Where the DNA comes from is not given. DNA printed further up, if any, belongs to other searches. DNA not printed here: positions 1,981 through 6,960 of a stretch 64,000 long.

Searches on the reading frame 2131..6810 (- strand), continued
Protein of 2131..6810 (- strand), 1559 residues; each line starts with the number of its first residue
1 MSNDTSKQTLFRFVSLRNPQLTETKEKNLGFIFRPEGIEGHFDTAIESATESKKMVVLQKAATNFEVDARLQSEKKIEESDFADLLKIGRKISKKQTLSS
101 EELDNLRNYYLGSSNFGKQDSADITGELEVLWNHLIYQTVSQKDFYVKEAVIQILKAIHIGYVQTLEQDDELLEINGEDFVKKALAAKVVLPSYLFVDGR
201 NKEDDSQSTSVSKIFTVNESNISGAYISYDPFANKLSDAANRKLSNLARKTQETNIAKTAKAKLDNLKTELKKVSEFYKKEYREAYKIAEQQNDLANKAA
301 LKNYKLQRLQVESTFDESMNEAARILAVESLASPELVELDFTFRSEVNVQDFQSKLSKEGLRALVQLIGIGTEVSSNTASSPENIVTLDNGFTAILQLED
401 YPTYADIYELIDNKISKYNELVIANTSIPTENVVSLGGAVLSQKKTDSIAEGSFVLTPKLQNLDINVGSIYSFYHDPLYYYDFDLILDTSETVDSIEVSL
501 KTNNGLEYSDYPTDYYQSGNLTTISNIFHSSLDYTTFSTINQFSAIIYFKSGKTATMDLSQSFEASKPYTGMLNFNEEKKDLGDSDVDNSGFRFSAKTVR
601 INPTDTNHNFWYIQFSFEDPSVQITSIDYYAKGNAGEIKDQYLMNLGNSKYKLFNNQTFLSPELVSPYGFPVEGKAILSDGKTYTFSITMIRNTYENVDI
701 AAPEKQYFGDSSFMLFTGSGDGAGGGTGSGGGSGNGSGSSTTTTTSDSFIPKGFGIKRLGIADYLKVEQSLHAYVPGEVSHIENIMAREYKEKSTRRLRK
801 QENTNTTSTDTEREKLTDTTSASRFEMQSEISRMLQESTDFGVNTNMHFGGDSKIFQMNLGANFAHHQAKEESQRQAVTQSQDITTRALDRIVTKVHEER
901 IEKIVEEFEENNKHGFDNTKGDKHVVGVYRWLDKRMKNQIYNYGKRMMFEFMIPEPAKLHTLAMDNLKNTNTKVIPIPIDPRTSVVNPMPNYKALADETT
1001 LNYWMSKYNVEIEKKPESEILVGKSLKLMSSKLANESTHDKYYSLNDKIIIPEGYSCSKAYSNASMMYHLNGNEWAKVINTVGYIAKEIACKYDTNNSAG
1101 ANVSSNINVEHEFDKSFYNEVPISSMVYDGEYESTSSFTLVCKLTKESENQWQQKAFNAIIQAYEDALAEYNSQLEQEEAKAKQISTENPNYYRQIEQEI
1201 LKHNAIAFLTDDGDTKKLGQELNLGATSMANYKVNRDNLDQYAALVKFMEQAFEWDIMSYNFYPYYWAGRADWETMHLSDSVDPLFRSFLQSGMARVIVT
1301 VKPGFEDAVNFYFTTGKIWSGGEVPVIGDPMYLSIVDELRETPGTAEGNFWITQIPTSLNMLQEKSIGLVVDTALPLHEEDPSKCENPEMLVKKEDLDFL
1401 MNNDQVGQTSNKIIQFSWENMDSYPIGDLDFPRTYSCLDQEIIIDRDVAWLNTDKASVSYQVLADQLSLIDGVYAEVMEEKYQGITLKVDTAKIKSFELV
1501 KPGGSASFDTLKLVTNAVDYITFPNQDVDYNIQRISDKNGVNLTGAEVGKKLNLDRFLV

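Call 20: find_related_loci(query=A1, collection=genome_contigs, flank=10000)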
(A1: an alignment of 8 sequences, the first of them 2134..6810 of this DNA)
Query A1 (1559 aa) in genome_contigs; peptide patterns used: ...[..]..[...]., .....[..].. (x = any residue, [..] = any of these).
599 stretches matched a pattern (row limit reached: there are more); 503 encode a relative of the query (tblastn E <= 1e-3); the best 80 are kept; 80 distinct loci.
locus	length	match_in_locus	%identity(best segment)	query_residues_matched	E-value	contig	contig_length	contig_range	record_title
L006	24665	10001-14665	38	1-1559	0e+0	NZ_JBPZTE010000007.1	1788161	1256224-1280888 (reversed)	Flavobacterium sp. MAHUQ-57 velvet_auto_105_7, whole genome shotgun sequence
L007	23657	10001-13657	51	1-1397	0e+0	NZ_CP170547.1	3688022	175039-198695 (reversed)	Epilithonimonas sp. UC225_85 chromosome, complete genome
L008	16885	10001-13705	50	8-1392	0e+0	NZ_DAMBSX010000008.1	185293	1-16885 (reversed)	MAG: Epilithonimonas sp. isolate CTOTU49237 NODE_22_length_185293_cov_28.841010, whole genome shotgun sequence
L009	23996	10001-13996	50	4-1559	0e+0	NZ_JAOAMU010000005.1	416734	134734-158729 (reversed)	Chryseobacterium herbae strain pc1-10 NODE_5_length_416734_cov_107.611870, whole genome shotgun sequence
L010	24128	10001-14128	43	1-1559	0e+0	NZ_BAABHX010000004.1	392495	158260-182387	Chryseobacterium ginsengisoli strain JCM 18019 sequence04, whole genome shotgun sequence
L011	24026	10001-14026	49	6-1559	0e+0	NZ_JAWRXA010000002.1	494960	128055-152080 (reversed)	Chryseobacterium sp. SIMBA_029 NODE_2_length_494960_cov_141.179349, whole genome shotgun sequence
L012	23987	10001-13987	44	8-1559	0e+0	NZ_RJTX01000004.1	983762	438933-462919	Chryseobacterium daecheongense strain DSM 15235 H4373_contig_3_consensus, whole genome shotgun sequence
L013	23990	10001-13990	44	8-1559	0e+0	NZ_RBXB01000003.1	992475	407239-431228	Chryseobacterium defluvii strain DSM 14219 Ga0104529_13, whole genome shotgun sequence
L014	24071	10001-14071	44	1-1559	0e+0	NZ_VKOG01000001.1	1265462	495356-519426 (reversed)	Chryseobacterium binzhouense strain LM2 scaffold1.1-size1265462, whole genome shotgun sequence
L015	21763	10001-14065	45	6-1559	0e+0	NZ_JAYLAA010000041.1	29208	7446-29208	Chryseobacterium salviniae strain T9W2-O contig_41, whole genome shotgun sequence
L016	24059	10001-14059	46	4-1559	0e+0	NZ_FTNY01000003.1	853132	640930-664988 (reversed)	Chryseobacterium shigense strain DSM 17126, whole genome shotgun sequence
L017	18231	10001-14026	43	6-1559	0e+0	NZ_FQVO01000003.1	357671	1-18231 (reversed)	Chryseobacterium takakiae strain DSM 26898, whole genome shotgun sequence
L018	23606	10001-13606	56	6-1398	0e+0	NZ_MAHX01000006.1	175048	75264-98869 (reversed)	Elizabethkingia occulta strain G4070 G4070_contig_11, whole genome shotgun sequence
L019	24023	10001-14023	48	1-1559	0e+0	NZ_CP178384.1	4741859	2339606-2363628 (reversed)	Chryseobacterium sp. PMSZPI chromosome, complete genome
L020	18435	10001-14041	45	1-1559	0e+0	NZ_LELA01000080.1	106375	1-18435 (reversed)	Chryseobacterium sp. BGARF1 AB671_contig000080, whole genome shotgun sequence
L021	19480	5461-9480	42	6-1559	0e+0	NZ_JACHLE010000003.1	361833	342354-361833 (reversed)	Chryseobacterium defluvii strain S00151 Ga0436318_03, whole genome shotgun sequence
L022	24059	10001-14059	48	1-1559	0e+0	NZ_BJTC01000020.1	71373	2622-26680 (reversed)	Chryseobacterium sp. ON_d1 sequence20, whole genome shotgun sequence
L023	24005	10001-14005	43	1-1559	0e+0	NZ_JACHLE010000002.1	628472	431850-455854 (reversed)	Chryseobacterium defluvii strain S00151 Ga0436318_02, whole genome shotgun sequence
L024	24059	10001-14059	48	1-1559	0e+0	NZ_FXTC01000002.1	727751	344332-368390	Chryseobacterium rhizoplanae strain DSM 29371, whole genome shotgun sequence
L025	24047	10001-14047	48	2-1559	0e+0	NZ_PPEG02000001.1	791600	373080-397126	Chryseobacterium viscerum strain 687B-08 scaffold_1, whole genome shotgun sequence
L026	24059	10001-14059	48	1-1559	0e+0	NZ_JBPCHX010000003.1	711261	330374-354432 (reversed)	Chryseobacterium sp. RRHN12 NODE_3_length_711261_cov_41.148952, whole genome shotgun sequence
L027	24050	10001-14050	47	1-1559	0e+0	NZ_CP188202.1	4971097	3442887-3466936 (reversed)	Chryseobacterium sp. CBSDS_008 chromosome, complete genome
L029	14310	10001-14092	43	2-1559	0e+0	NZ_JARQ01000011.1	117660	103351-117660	Chryseobacterium hispalense DSM 25574 Contig11, whole genome shotgun sequence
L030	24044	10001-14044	47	1-1559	0e+0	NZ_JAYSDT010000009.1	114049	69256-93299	MAG: Chryseobacterium sp. isolate ZZ2_ZZA248_bin.17 NODE_177_length_114049_cov_13.202695, whole genome shotgun sequence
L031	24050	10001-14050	44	2-1559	0e+0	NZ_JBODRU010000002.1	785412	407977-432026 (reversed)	Chryseobacterium sp. JK1 JK1_2, whole genome shotgun sequence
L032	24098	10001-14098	42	8-1559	0e+0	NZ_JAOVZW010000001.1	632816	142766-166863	Chryseobacterium formosus strain CCTCC AB2015118 contig1, whole genome shotgun sequence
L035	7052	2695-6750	44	1-1559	0e+0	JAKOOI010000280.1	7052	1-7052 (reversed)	MAG: Weeksellaceae bacterium isolate S9 k127_7221715_S_bin.9, whole genome shotgun sequence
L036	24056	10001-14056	44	1-1559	0e+0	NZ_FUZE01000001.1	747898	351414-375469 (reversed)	Chryseobacterium balustinum strain DSM 16775, whole genome shotgun sequence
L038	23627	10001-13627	52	2-1419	0e+0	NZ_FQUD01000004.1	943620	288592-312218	Chryseobacterium sp. OV279, whole genome shotgun sequence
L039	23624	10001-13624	51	2-1418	0e+0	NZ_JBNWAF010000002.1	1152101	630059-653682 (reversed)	Chryseobacterium sp. MIQD13 assembly_contig_2, whole genome shotgun sequence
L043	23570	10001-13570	51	8-1419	0e+0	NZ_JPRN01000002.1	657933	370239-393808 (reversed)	Chryseobacterium sp. JM1 Contig02, whole genome shotgun sequence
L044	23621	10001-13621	52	2-1422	0e+0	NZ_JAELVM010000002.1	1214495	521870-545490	Chryseobacterium endalhagicum strain L7 NODE_2_length_1214495_cov_54.070643, whole genome shotgun sequence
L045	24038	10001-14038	46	6-1559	0e+0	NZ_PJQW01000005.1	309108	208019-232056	Flavobacterium sp. J27 Scaffold5, whole genome shotgun sequence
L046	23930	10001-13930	46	10-1559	0e+0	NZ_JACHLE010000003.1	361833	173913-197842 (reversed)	Chryseobacterium defluvii strain S00151 Ga0436318_03, whole genome shotgun sequence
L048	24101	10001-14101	42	2-1559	0e+0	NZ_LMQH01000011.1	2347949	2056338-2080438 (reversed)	Chryseobacterium sp. Leaf394 contig_3, whole genome shotgun sequence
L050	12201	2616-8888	47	742-1559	0e+0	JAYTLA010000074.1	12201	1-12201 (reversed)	MAG: Ferruginibacter sp. isolate GFS_3239 GFS_3239_73, whole genome shotgun sequence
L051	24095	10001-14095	41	2-1559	0e+0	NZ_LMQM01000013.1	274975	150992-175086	Chryseobacterium sp. Leaf404 contig_5, whole genome shotgun sequence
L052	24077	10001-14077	43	1-1559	0e+0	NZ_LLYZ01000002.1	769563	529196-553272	Chryseobacterium aquaticum strain KCTC 12483 Contig02, whole genome shotgun sequence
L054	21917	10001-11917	52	732-1398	0e+0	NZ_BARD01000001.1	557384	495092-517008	Elizabethkingia meningoseptica ATCC 13253 = NBRC 12535, whole genome shotgun sequence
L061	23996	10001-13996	42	8-1559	0e+0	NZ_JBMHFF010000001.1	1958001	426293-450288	Chryseobacterium sp. GP-SGM7 NODE_1_length_1958001_cov_237.509837, whole genome shotgun sequence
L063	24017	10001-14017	41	8-1559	0e+0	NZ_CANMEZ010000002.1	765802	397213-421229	Uncultured Kordia sp. isolate 396.fasta NODE_2, whole genome shotgun sequence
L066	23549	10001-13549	48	7-1407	0e+0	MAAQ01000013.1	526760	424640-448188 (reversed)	Flavobacteriales bacterium 33_180_T64 BD02T64_scaffold_9, whole genome shotgun sequence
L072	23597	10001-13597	45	7-1422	0e+0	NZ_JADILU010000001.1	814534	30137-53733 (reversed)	Psychroserpens luteus strain SM1212 NODE_1_length_814534_cov_69.675879, whole genome shotgun sequence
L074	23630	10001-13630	46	1-1419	0e+0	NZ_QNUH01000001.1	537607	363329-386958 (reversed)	Chryseobacterium elymi strain KCTC 22547 CONTIG_01, whole genome shotgun sequence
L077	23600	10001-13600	50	4-1419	0e+0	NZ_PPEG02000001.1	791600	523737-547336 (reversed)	Chryseobacterium viscerum strain 687B-08 scaffold_1, whole genome shotgun sequence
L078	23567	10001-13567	50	7-1407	0e+0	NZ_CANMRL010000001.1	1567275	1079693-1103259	Uncultured Psychroserpens sp. isolate 2-804-G.fasta NODE_1, whole genome shotgun sequence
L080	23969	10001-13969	42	4-1557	0e+0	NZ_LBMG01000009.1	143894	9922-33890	Kordia jejudonensis strain SSK3-3 contig9, whole genome shotgun sequence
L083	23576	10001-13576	49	7-1409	0e+0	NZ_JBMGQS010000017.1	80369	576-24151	Flavobacterium sp. PLA-1-15 NODE_17_length_80369_cov_51.244620, whole genome shotgun sequence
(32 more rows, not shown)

Domain order:
- an invariant N-terminal peptide, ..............;
- a helical domain;
- a 75-residue helix;
- Ig-like beta-sandwich domains;
- a Gly/Ser/Thr linker;
- a highly conserved core (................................);
- a jelly-roll domain;
- a conserved C-terminal domain.

It has no signal peptide and no transmembrane segment. At least 503 genome loci (call 20).
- At least 503 genome loci carry the giant (call 20).

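Call 30: search_protein_families(library=pfam, alignment_id=A3, max_evalue=0.001)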
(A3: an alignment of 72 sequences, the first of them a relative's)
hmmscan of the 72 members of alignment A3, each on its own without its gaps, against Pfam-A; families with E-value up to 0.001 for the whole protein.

A. member 1, L002:16175-17224:+ (350 aa): 0 families

B. families by the number of members that match (of 72 scanned): 17 families
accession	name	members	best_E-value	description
PF15640.11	Tox-MPTase4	13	1e-14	Metallopeptidase toxin 4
PF18451.7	CdiA_C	4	4.8e-22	Contact-dependent growth inhibition CdiA C-terminal domain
PF15644.12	Gln_amidase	2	4.3e-18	Papain fold toxin 1, glutamine deamidase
PF03496.20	ADPrib_exo_Tox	2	4.9e-12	ADP-ribosyltransferase exoenzyme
PF13151.12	DUF3990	2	6.2e-12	Protein of unknown function (DUF3990)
PF01129.24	ART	2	3.3e-06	NAD:arginine ADP-ribosyltransferase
PF14414.12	WHH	1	4.7e-12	A nuclease of the HNH/ENDO VII superfamily with conserved WHH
PF14431.12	YwqJ-deaminase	1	9.8e-12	YwqJ-like deaminase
PF15605.11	Ntox28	1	1.1e-08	Bacterial toxin 28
PF03412.21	Peptidase_C39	1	3.6e-08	Peptidase C39 family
PF12639.13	Colicin-DNase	1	1.5e-05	DNase/tRNase domain of colicin-like bacteriocin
PF14436.11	EndoU_bacteria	1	3.9e-05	Bacterial EndoU nuclease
PF13529.12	Peptidase_C39_2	1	6.8e-05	Peptidase_C39 like family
PF17190.9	RecG_N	1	0.00034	RecG N-terminal helical domain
PF18052.6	Rx_N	1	0.00034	Rx N-terminal domain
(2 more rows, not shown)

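Call 48: search_protein_families(library=pfam, max_evalue=0.01, proteins=[L077:18210-18617:+, L046:22220-22552:+, L016:17783-18169:+, L010:17695-18174:+, L066:17922-18473:+, L051:16830-17135:+, L046:18963-19463:+, L074:19476-19826:+, L072:16932-17336:+, L066:17230-17538:+])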
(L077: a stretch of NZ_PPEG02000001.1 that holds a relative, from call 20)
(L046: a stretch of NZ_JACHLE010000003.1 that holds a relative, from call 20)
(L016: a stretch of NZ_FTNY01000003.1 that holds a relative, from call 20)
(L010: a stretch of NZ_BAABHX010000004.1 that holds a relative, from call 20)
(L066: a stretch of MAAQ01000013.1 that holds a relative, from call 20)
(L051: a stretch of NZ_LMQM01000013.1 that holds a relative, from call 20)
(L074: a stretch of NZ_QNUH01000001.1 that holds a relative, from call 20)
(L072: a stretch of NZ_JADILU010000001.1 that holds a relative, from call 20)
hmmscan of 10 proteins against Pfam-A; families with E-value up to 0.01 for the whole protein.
L077:18210-18617:+ (136 aa): 2 families
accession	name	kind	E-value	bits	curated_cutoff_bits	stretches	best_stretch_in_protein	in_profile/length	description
PF07564.17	DUF1542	-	0.0029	18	24.3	1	92-125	9-42/77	Domain of Unknown Function (DUF1542)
PF12372.14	Htt_N-HEAT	-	0.0043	16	26.2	1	5-117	375-482/851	Huntingtin, N-terminal HEAT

L046:22220-22552:+ (111 aa): 0 families

L016:17783-18169:+ (129 aa): 0 families

L010:17695-18174:+ (160 aa): 3 families
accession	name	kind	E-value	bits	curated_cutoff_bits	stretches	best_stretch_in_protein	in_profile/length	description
PF09346.15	SMI1_KNR4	-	2.5e-12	47.9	25.4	1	22-145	1-123/125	SMI1 / KNR4 family (SUKH-1)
PF14568.11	SUKH_6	-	2.5e-08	34.9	27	1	27-145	3-119/119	SMI1-KNR4 cell-wall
PF14567.11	SUKH_5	-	4.4e-08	33.4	27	1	4-124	3-119/142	SMI1-KNR4 cell-wall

L066:17922-18473:+ (184 aa): 1 family
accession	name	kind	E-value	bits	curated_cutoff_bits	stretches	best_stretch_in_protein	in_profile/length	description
PF01797.21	Y1_Tnp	-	2.2e-10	41.1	23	1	36-108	28-103/121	Transposase IS200 like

L051:16830-17135:+ (102 aa): 0 families

L046:18963-19463:+ (167 aa): 0 families

L074:19476-19826:+ (117 aa): 0 families

L072:16932-17336:+ (135 aa): 3 families
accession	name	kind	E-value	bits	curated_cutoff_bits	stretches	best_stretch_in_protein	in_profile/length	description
PF09346.15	SMI1_KNR4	-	5.2e-20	72.8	25.4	1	12-127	2-123/125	SMI1 / KNR4 family (SUKH-1)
PF14568.11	SUKH_6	-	9e-14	52.5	27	1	15-127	2-119/119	SMI1-KNR4 cell-wall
PF14567.11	SUKH_5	-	8.5e-06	26.1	27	1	10-127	20-137/142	SMI1-KNR4 cell-wall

L066:17230-17538:+ (103 aa): 0 families
